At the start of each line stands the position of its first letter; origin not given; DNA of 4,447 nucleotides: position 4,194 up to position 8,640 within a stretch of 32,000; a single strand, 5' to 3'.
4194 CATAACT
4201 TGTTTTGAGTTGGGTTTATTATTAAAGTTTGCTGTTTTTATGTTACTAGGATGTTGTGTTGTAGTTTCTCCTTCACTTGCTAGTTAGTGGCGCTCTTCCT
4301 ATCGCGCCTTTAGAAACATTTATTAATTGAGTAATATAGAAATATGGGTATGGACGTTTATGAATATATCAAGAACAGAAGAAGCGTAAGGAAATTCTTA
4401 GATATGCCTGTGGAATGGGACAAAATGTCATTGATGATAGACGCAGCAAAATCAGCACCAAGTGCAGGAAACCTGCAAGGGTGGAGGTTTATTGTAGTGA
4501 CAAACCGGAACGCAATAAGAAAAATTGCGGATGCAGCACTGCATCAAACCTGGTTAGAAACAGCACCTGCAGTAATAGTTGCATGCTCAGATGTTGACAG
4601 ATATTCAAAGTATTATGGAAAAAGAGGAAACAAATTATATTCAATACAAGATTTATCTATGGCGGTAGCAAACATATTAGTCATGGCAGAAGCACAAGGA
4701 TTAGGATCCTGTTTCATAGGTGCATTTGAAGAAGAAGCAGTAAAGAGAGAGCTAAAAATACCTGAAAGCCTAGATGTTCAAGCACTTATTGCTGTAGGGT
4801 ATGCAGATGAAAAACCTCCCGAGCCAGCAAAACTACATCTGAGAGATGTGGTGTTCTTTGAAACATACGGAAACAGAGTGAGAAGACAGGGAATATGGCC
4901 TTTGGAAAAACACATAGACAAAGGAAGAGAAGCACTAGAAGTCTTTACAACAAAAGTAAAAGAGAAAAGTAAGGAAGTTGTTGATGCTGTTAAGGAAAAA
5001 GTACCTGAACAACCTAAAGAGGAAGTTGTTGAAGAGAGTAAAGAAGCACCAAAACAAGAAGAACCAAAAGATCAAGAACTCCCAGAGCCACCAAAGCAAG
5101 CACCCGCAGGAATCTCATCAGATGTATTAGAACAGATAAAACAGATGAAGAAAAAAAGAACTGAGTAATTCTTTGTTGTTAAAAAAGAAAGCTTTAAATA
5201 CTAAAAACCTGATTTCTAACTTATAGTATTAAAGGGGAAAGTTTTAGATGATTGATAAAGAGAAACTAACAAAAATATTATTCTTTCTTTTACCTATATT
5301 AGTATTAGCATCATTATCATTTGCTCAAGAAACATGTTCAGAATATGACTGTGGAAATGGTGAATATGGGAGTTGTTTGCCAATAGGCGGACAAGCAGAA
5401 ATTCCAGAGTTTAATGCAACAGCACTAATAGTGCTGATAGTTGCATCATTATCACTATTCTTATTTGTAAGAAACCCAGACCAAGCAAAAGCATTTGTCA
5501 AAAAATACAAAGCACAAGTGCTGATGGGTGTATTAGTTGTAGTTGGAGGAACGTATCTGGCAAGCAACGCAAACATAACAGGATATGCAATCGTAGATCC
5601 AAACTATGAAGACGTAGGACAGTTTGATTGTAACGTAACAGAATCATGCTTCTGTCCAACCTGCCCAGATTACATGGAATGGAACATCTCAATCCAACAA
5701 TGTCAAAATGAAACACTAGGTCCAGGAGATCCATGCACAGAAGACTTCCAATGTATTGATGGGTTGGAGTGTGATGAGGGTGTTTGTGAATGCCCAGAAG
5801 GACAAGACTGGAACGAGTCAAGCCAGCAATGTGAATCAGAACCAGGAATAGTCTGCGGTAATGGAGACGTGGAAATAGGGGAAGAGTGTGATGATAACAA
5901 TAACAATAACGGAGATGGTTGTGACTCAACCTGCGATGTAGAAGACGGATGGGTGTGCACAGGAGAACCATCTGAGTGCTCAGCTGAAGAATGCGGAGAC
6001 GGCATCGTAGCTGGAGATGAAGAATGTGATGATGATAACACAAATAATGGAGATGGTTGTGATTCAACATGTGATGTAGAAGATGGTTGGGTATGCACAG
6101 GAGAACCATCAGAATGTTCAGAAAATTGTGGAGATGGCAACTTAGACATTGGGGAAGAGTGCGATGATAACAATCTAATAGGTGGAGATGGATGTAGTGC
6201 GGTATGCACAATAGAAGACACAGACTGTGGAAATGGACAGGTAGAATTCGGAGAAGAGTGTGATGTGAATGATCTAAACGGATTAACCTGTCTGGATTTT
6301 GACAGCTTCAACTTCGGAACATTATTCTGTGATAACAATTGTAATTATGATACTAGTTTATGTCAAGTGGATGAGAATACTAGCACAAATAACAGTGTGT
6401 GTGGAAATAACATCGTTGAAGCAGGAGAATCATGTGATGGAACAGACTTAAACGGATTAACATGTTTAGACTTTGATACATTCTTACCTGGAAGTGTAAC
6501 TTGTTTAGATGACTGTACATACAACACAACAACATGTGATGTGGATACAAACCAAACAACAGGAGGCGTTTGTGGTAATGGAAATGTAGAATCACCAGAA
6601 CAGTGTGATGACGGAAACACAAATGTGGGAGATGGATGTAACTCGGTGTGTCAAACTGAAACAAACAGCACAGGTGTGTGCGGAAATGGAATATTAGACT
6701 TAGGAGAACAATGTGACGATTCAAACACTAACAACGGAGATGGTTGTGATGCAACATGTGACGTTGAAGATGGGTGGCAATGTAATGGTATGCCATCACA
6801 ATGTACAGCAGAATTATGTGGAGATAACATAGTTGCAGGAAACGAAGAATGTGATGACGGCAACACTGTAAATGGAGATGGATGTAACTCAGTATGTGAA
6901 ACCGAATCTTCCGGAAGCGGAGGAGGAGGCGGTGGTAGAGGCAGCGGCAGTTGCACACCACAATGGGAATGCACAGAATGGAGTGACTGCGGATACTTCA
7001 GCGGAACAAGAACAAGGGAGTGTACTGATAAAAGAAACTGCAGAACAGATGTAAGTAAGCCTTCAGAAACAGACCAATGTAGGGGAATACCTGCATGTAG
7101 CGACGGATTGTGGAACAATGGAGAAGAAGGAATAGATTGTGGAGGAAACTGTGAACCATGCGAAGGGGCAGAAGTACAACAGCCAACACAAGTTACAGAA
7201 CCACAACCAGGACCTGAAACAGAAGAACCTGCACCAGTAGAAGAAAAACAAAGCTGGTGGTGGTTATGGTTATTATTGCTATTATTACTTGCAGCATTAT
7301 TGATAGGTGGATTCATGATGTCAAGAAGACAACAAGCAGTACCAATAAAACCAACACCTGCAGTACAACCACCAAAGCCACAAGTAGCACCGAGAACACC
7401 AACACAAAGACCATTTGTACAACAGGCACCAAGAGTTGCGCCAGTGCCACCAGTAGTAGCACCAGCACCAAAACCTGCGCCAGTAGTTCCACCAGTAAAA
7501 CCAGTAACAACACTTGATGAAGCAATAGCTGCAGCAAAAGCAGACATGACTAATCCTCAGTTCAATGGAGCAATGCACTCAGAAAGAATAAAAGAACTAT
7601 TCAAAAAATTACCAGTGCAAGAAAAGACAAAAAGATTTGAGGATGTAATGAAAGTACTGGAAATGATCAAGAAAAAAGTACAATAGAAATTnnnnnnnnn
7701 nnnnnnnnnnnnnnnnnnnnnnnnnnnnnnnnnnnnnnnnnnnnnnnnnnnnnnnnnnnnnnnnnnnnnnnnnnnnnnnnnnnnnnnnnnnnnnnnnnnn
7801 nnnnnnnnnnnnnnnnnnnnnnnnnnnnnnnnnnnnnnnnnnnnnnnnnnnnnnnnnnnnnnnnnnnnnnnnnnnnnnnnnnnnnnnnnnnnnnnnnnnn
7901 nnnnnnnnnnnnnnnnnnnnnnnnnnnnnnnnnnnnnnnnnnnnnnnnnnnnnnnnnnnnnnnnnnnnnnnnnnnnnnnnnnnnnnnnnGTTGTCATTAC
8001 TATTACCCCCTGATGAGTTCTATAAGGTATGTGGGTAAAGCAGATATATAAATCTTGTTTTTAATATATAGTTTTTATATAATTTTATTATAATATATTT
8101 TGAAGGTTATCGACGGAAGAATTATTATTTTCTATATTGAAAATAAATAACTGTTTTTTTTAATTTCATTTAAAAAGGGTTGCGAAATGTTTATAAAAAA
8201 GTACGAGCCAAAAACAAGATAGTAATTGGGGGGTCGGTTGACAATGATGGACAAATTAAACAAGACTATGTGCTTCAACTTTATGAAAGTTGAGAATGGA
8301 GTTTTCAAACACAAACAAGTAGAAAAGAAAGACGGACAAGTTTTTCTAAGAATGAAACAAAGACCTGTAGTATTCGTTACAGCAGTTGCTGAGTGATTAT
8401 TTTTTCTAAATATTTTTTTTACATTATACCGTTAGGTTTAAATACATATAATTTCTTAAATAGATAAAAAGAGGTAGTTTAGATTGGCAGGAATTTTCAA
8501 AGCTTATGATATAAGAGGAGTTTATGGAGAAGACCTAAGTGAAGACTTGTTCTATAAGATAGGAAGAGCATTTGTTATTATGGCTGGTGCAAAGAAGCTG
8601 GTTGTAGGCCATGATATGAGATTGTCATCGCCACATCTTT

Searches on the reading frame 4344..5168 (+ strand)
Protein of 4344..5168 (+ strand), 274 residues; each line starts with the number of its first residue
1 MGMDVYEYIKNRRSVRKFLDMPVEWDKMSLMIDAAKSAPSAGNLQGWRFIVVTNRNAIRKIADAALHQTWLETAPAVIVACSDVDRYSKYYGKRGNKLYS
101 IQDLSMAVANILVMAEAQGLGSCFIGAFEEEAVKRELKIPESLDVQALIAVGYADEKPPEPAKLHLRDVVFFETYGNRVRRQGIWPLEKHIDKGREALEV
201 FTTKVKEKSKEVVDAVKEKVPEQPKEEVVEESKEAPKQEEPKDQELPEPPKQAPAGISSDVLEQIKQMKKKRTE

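Call 9: search_protein_families(library=pfam, proteins=[window:4344-5168:+])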
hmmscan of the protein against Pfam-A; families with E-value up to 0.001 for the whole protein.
window:4344-5168:+ (274 aa): 2 families
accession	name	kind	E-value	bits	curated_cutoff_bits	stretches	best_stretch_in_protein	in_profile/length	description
PF00881.29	Nitroreductase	-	8e-33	114.4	23.5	2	9-68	1-60/167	Nitroreductase family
PF14512.11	TM1586_NiRdase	-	1.2e-13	51.6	27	1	110-168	90-147/215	Putative TM nitroreductase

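Call 16: find_encoding_contigs(protein=window:4344-5168:+, flank=10000, max_places=10)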
Protein window:4344-5168:+ (274 aa): 1 contig read that carries it; 1 place shown.
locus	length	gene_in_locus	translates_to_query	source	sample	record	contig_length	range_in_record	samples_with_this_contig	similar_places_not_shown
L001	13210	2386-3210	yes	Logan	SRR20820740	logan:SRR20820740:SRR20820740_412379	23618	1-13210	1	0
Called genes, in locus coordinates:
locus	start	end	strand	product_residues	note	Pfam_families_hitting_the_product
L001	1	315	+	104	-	?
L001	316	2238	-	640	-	PF04675:DNA_ligase_A_N, PF01068:DNA_ligase_A_M, PF09414:RNA_ligase (weak), PF04679:DNA_ligase_A_C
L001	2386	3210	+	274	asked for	PF00881:Nitroreductase, PF14512:TM1586_NiRdase (faint), PF00881:Nitroreductase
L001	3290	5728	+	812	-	PF13948:DUF4215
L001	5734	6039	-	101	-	-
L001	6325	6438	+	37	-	-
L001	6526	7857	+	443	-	PF02878:PGM_PMM_I, PF02879:PGM_PMM_II, PF02880:PGM_PMM_III, PF00408:PGM_PMM_IV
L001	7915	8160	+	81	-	-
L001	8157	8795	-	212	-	PF05430:Methyltransf_30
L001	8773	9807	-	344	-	-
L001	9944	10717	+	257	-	-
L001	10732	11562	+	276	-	PF00215:OMPdecase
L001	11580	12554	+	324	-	PF01180:DHO_dh, PF01207:Dus (weak)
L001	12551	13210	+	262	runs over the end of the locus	PF00175:NAD_binding_1 (weak), PF10418:DHODB_Fe-S_bind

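Call 29: find_homologous_proteins(query=window:4344-5168:+, max_evalue=1e-30)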
Query window:4344-5168:+ (274 aa): 104 proteins with E <= 1e-30 among 1605 candidates.
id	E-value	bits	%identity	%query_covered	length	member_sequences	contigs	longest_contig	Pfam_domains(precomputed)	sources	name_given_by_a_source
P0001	8.5e-176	600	100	100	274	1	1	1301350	PF00881.30,PF14512.12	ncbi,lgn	-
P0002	2.2e-109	383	65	99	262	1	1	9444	PF00881.30,PF14512.12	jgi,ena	-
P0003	4.7e-96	339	55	97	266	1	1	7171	PF00881.30,PF14512.12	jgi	jgi:nitroreductase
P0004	1.1e-94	335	57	98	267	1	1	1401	PF00881.30,PF14512.12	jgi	jgi:nitroreductase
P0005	1.6e-76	275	54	80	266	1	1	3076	PF00881.30,PF14512.12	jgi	jgi:nitroreductase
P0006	1.6e-73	265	56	76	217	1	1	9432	PF00881.30,PF14512.12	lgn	-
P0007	5.2e-70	254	55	73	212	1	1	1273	PF00881.30,PF14512.12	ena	-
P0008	2.3e-58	216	47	79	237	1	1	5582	PF00881.30,PF14512.12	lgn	-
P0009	2.3e-56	209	44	81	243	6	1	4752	PF00881.30,PF14512.12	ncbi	-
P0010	7.2e-56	207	46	76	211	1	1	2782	PF00881.30,PF14512.12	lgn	-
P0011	2.2e-54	203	45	79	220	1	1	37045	PF00881.30,PF14512.12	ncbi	ncbi:nitroreductase family protein [Nanoarchaeota archaeon]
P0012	3.6e-54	202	46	79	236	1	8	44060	PF00881.30,PF14512.12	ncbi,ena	-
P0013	6.4e-54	201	47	88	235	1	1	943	PF00881.30,PF14512.12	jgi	jgi:nitroreductase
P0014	1.1e-53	200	45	75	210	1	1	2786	PF00881.30,PF14512.12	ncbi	-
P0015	4.4e-53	198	42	75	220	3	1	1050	PF00881.30,PF14512.12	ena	-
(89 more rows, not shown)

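Call 41: find_encoding_contigs(protein=P0002, flank=10000, max_places=3)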
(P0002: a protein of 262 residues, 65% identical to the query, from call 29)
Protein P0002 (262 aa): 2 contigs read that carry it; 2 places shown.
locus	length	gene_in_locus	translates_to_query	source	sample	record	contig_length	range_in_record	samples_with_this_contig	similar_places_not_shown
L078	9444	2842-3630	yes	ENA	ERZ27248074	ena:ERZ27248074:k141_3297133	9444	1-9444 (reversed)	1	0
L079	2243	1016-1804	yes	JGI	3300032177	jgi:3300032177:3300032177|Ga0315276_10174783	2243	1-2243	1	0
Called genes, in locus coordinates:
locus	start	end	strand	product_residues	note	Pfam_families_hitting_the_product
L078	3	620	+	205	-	?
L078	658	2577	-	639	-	PF04675:DNA_ligase_A_N, PF01068:DNA_ligase_A_M, PF04679:DNA_ligase_A_C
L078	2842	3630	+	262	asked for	PF00881:Nitroreductase, PF14512:TM1586_NiRdase (faint), PF00881:Nitroreductase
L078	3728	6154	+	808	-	PF13948:DUF4215 (weak)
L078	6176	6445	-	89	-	-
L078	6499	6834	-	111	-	-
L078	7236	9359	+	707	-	PF02878:PGM_PMM_I, PF02879:PGM_PMM_II, PF02880:PGM_PMM_III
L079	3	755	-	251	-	?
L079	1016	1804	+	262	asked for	PF00881:Nitroreductase, PF14512:TM1586_NiRdase (faint), PF00881:Nitroreductase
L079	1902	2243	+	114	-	?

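Call 76: list_cluster_members(proteins=[P0001, P0105])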
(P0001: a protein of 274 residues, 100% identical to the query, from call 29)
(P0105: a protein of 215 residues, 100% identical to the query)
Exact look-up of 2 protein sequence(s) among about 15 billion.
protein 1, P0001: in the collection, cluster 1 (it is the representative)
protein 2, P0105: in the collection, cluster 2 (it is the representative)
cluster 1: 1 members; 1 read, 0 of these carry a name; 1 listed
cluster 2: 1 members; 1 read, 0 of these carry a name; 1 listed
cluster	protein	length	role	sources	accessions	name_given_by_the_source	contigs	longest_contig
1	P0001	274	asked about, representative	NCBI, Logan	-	-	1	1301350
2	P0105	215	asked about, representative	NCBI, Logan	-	-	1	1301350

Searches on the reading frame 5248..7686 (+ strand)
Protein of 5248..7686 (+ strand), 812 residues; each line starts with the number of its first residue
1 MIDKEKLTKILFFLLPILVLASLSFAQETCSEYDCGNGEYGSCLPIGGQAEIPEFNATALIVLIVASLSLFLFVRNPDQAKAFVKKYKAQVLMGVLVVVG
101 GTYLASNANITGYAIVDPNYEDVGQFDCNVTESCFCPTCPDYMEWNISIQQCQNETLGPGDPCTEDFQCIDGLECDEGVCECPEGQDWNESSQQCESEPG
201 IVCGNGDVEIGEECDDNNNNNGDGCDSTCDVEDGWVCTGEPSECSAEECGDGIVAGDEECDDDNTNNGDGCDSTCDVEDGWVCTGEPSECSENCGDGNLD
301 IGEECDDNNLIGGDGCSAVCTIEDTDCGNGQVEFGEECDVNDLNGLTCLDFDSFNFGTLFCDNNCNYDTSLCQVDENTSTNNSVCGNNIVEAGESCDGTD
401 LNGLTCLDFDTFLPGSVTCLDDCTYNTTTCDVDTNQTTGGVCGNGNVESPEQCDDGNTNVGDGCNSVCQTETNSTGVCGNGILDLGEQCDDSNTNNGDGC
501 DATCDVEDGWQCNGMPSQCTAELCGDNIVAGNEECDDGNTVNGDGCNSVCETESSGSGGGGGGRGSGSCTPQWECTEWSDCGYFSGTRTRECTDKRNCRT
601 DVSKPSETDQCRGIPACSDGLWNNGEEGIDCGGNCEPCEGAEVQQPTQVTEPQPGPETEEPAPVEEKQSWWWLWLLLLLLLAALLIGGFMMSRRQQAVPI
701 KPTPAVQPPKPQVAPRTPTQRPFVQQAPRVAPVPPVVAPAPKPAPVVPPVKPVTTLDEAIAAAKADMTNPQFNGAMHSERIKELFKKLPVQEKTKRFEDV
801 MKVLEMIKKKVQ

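Call 9: search_protein_families(library=pfam, proteins=[window:5248-7686:+])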
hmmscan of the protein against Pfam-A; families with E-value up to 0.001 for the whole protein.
window:5248-7686:+ (812 aa): 1 family
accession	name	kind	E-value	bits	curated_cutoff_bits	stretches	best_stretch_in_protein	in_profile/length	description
PF13948.11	DUF4215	-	2e-23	82.9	27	4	507-550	5-46/47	Domain of unknown function (DUF4215)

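Call 40: find_homologous_proteins(query=window:5248-7686:+, max_evalue=1e-8)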
Query window:5248-7686:+ (812 aa): 5393 proteins with E <= 1e-8 among 8000 candidates; the best 120 are listed.
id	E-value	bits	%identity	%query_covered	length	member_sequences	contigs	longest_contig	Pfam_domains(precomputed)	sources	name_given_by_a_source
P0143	0.0e+0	1906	100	100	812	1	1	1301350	PF13948.12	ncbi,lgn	-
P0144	1.3e-168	581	39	46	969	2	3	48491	PF04151.22,PF13948.12,PF01483.28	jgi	jgi:cysteine-rich repeat protein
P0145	3.3e-166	573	40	43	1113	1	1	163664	PF13948.12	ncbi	ncbi:MAG: DUF4215 domain-containing protein [Polyangiaceae bacterium]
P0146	8.6e-162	559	38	50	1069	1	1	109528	PF13948.12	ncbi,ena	-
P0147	3.5e-161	557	41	43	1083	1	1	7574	PF04151.22,PF13948.12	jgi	jgi:cysteine-rich repeat protein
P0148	5.5e-160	553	39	49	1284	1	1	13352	PF04151.22,PF13948.12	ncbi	ncbi:MAG: DVUA0089 family protein [Myxococcaceae bacterium]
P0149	1.8e-159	551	41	43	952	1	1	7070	PF04151.22,PF13948.12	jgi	jgi:cysteine-rich repeat protein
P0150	8.8e-156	539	41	43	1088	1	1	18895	PF04151.22,PF13948.12,PF01483.28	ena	-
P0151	3.8e-155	537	39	45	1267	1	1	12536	PF13948.12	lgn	-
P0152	5.7e-155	536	41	44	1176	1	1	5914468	PF04151.22,PF13948.12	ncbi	ncbi:MAG: DVUA0089 family protein [Minicystis sp.]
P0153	5.5e-153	529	36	43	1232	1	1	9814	PF04151.22,PF13948.12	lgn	-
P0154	3.3e-148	514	37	43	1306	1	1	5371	PF13948.12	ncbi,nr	ncbi:MAG: DUF4215 domain-containing protein [Candidatus Peribacteraceae bacterium]|nr:DUF4215 domain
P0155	6.9e-148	513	38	43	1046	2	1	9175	PF04151.22,PF13948.12,PF01483.28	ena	-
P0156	1.4e-145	505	38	50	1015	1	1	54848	PF13948.12,PF01483.28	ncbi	ncbi:MAG: DUF4215 domain-containing protein [Byssovorax sp.]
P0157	5.3e-144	500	34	50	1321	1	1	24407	PF04151.22,PF13948.12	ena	-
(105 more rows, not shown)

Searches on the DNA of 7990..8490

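Call 86: search_rna_families(source=window, start=7990, end=8490, threshold=evalue, max_evalue=1)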
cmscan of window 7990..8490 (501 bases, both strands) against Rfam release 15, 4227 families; matches with E-value up to 1: 0.
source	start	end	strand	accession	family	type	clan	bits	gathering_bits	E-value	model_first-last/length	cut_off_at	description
